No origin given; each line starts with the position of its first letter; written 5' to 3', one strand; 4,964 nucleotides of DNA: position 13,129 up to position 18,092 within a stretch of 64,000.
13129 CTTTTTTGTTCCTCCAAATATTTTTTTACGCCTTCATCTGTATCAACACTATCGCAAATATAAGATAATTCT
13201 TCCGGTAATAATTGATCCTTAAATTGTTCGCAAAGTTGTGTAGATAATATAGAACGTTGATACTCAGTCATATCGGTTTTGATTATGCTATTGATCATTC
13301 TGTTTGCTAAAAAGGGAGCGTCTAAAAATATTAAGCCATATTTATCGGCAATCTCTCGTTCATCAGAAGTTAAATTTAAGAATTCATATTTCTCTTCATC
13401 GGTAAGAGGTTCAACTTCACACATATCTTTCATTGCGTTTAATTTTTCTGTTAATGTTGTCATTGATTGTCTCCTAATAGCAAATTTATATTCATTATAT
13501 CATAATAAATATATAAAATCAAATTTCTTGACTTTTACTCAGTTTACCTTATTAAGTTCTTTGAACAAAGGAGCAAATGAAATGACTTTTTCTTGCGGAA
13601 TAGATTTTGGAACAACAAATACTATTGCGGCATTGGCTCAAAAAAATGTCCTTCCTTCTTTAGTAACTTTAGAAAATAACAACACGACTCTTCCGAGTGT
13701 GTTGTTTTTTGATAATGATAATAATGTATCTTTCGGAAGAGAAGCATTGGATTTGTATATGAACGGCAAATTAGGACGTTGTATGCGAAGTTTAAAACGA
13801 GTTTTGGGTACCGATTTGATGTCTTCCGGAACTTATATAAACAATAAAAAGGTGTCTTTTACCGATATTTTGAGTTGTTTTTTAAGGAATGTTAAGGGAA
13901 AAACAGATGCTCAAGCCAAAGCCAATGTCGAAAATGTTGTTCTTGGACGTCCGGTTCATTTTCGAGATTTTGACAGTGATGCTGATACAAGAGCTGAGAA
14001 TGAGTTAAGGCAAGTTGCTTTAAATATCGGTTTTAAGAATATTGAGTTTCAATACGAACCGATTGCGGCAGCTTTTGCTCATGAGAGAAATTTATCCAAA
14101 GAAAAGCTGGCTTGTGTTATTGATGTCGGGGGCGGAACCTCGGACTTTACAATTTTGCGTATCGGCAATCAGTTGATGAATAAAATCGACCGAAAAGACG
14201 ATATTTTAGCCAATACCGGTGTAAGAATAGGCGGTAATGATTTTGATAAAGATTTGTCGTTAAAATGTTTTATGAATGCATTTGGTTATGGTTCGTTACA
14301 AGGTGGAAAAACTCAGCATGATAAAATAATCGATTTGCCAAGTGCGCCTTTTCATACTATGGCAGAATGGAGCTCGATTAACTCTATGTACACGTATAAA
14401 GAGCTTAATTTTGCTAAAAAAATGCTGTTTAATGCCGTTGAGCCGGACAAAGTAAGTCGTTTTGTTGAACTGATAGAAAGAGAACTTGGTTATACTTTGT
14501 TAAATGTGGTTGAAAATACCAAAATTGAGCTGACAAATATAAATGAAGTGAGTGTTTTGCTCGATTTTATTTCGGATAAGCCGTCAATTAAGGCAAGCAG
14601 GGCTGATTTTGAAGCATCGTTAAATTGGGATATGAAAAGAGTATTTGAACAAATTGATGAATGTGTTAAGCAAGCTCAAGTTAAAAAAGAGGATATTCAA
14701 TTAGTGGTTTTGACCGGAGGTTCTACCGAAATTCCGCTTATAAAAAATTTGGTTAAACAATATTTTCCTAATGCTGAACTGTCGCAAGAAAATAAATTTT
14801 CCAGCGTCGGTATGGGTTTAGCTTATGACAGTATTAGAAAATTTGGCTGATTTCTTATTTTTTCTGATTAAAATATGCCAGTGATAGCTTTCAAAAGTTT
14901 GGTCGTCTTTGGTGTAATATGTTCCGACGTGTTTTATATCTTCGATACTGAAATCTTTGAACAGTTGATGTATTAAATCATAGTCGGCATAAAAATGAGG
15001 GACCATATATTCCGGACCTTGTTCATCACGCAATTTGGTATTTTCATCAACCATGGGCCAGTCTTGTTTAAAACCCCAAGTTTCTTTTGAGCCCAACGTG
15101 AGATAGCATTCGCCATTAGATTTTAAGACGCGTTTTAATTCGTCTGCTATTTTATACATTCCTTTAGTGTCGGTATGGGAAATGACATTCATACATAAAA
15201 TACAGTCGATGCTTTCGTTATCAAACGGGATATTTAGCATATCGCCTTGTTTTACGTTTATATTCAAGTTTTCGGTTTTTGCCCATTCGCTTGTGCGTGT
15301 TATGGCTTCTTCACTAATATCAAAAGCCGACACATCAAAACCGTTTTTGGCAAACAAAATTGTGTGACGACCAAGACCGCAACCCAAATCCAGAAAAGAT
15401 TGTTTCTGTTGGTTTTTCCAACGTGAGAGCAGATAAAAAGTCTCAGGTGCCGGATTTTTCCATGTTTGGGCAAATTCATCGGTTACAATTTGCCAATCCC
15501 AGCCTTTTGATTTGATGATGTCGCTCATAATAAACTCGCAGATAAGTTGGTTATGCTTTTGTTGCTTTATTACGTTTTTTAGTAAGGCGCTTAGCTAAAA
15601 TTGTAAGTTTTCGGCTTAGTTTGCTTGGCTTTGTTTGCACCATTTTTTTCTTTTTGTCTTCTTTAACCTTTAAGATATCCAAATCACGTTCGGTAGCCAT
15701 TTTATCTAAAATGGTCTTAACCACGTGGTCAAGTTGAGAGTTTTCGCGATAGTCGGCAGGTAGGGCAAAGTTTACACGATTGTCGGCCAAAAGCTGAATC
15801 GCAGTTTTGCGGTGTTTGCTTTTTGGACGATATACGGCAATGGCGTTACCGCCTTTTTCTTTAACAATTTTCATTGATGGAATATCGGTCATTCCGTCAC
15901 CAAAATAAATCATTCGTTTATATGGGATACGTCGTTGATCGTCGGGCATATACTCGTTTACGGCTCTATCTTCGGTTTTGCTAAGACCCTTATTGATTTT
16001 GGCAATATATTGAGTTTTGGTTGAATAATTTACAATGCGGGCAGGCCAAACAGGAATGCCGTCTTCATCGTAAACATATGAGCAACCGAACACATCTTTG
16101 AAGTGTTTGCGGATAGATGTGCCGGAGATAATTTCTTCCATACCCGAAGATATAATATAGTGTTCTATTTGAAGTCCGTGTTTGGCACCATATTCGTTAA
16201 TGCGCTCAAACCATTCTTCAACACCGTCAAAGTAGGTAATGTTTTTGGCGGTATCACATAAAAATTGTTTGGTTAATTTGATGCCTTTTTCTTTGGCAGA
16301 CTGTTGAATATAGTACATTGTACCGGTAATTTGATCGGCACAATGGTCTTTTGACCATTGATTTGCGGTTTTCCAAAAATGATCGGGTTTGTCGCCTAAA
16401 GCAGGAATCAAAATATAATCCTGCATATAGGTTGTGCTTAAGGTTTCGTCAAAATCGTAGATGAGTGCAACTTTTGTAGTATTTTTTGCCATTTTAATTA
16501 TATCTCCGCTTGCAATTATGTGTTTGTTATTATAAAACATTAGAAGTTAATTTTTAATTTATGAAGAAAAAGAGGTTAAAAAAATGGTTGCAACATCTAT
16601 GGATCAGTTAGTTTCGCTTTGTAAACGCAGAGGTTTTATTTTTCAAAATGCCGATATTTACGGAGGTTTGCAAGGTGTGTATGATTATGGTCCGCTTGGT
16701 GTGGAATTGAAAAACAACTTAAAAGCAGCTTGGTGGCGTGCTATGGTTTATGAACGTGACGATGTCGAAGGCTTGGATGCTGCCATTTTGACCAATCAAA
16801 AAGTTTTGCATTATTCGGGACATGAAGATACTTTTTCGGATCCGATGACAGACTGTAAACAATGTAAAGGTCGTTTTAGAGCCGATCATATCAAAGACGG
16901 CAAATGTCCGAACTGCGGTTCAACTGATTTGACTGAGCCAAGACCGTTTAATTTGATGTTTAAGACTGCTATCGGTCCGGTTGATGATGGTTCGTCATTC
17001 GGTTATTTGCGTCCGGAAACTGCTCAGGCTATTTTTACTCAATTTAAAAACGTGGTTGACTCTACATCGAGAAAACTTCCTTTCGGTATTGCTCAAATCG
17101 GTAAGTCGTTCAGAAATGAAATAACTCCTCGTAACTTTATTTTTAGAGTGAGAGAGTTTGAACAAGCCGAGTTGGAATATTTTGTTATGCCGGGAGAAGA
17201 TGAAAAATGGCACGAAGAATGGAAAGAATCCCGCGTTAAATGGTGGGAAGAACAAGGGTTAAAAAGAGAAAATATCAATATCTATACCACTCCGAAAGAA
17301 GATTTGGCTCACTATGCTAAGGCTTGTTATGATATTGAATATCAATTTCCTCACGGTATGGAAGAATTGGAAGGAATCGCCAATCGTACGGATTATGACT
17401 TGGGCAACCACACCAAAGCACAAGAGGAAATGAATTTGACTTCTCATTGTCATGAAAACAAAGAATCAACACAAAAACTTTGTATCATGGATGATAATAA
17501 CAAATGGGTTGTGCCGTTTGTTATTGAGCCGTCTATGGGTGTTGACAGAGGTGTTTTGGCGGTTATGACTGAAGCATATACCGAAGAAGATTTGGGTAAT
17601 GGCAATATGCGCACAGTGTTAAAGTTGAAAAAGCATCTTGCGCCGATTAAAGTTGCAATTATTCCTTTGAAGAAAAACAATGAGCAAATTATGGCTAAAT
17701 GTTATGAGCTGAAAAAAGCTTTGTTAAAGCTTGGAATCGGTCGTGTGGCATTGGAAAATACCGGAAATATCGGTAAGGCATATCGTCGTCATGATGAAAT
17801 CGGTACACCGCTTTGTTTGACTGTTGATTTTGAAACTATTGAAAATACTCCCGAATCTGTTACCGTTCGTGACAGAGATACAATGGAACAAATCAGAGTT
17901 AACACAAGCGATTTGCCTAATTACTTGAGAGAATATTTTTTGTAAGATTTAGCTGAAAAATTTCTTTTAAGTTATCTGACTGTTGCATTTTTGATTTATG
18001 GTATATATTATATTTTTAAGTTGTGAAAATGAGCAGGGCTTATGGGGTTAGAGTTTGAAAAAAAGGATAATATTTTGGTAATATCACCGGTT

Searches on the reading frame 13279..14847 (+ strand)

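Call 62: search_protein_families(library=pfam, proteins=[window:13279-14847:+], max_evalue=0.0001)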
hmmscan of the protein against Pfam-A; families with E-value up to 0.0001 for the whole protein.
window:13279-14847:+ (523 aa): 2 families
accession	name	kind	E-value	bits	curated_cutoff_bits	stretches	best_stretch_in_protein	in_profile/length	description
PF00012.26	HSP70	-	2e-28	99.4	20.6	2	407-513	256-367/599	Hsp70 protein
PF06723.19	MreB_Mbl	-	2.1e-09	37.1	27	1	106-325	4-183/327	MreB/Mbl protein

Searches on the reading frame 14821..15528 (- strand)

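Call 62: search_protein_families(library=pfam, proteins=[window:14821-15528:-], max_evalue=0.0001)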
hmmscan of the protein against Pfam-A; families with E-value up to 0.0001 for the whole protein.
window:14821-15528:- (236 aa): 9 families
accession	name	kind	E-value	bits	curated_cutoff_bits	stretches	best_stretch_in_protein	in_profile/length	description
PF13649.12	Methyltransf_25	-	3.3e-22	79.4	27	1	46-139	2-97/97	Methyltransferase domain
PF08241.18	Methyltransf_11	-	3.9e-20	72.7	21.2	1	46-142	1-94/95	Methyltransferase domain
PF13847.12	Methyltransf_31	-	3.9e-17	62.7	27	1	42-150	4-116/145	Methyltransferase domain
PF08242.18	Methyltransf_12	-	1.2e-12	48.8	30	1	46-140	1-97/98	Methyltransferase domain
PF13489.12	Methyltransf_23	-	2.7e-12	47.2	27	1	38-146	19-119/164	Methyltransferase domain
PF03848.20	TehB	-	2e-11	44.1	20.4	1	45-139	34-128/193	Tellurite resistance protein TehB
PF05175.20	MTS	-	1.9e-08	34.6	23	1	30-143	20-138/170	Methyltransferase small domain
PF01209.24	Ubie_methyltran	-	2.7e-06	27.3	20.1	1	38-148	44-156/233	ubiE/COQ5 methyltransferase family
PF05148.21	Methyltransf_8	-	7.4e-06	26.4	27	1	38-142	69-155/219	Hypothetical methyltransferase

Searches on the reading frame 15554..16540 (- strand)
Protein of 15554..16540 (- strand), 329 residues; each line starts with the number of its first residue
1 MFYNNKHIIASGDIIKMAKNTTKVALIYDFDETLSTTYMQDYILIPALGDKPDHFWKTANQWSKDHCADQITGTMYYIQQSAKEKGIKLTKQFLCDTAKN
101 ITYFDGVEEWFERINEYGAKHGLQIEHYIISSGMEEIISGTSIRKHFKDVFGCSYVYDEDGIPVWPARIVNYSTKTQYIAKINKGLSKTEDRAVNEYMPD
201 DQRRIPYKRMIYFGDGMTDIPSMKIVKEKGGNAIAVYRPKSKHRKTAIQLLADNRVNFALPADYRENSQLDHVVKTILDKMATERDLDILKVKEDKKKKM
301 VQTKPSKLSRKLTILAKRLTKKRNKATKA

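Call 62: search_protein_families(library=pfam, proteins=[window:15554-16540:-], max_evalue=0.0001)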
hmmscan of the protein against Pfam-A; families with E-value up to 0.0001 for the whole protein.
window:15554-16540:- (329 aa): 2 families
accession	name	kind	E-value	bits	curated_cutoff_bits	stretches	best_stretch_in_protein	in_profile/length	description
PF12710.13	HAD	-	1.8e-07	32.3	27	1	27-224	2-189/189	haloacid dehalogenase-like hydrolase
PF06888.18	Put_Phosphatase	-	9.5e-06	25.6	27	1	26-228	3-190/234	Putative Phosphatase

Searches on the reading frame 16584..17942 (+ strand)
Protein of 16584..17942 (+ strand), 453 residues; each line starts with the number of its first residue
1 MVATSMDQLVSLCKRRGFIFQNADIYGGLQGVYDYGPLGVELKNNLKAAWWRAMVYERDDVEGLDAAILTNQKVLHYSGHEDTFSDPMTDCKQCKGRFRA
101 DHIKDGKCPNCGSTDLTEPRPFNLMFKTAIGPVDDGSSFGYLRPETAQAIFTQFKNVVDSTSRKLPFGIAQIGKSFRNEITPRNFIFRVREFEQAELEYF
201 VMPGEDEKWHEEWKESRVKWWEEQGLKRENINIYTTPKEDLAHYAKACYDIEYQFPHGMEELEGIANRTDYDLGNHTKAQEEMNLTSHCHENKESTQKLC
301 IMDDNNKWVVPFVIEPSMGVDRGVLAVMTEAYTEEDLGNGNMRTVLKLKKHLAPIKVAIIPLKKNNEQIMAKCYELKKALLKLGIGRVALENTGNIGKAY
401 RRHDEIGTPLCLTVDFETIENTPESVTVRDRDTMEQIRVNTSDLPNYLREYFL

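Call 62: search_protein_families(library=pfam, proteins=[window:16584-17942:+], max_evalue=0.0001)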
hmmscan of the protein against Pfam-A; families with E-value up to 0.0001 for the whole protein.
window:16584-17942:+ (453 aa): 2 families
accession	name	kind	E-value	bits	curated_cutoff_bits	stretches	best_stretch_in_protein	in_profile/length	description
PF03129.25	HGTP_anticodon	-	1.1e-22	80.5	21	1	356-450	1-93/94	Anticodon binding domain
PF00587.30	tRNA-synt_2b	-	3.5e-15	57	29.3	1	141-328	12-176/179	tRNA synthetase class II core domain (G, H, P, S and T)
